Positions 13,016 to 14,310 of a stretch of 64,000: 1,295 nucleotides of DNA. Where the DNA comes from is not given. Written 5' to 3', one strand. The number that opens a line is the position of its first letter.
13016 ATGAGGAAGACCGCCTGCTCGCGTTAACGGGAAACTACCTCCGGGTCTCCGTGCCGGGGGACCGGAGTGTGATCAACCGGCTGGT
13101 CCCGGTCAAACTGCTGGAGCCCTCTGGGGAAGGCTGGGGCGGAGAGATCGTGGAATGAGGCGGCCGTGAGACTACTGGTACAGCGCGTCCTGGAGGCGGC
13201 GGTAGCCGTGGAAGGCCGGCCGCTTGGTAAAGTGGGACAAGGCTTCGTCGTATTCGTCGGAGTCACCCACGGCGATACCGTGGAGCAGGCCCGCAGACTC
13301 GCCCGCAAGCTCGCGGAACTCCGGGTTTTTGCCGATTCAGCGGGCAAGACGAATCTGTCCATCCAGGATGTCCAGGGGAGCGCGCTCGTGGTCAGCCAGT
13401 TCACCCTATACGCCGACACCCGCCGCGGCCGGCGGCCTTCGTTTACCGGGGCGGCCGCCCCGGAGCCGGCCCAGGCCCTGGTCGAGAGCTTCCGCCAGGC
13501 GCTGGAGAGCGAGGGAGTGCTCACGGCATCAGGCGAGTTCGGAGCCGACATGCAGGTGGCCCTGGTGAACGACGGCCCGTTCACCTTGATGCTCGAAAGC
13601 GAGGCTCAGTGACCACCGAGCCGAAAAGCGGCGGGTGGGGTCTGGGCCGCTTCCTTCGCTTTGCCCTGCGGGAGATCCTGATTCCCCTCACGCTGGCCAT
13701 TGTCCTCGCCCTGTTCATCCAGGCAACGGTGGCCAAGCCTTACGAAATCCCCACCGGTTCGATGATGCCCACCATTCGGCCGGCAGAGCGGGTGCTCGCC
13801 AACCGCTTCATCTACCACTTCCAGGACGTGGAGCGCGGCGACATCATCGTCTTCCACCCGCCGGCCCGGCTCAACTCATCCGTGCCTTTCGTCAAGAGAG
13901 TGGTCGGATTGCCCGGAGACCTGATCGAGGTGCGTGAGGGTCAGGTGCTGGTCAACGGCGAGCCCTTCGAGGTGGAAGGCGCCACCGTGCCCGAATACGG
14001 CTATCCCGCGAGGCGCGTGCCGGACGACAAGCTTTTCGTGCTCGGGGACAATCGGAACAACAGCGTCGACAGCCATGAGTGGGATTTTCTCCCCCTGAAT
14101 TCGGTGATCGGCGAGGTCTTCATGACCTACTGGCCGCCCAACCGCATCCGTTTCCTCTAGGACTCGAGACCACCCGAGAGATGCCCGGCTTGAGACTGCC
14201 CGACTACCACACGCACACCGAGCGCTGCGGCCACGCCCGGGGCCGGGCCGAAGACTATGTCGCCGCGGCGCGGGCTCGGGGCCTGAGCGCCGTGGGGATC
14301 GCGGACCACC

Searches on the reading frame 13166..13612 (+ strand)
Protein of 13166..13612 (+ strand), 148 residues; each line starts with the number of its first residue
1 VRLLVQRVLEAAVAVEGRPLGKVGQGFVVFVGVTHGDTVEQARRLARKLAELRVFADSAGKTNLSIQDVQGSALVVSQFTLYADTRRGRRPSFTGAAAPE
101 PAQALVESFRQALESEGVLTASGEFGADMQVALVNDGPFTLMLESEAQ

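Call 29: search_protein_families(library=pfam, proteins=[window:13166-13612:+], max_evalue=0.001)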
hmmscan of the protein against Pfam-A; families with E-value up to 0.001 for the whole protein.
window:13166-13612:+ (148 aa): 1 family
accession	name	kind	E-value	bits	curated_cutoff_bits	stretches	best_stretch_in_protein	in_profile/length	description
PF02580.21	Tyr_Deacylase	-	7.9e-53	179.1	25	1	2-144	1-144/144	D-Tyr-tRNA(Tyr) deacylase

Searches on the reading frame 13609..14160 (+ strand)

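Call 29: search_protein_families(library=pfam, proteins=[window:13609-14160:+], max_evalue=0.001)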
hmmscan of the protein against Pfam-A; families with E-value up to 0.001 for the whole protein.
window:13609-14160:+ (183 aa): 1 family
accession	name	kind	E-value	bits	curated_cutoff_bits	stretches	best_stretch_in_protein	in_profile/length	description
PF10502.14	Peptidase_S26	-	6.6e-45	153.5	22.9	1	22-175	3-168/168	Signal peptidase, peptidase S26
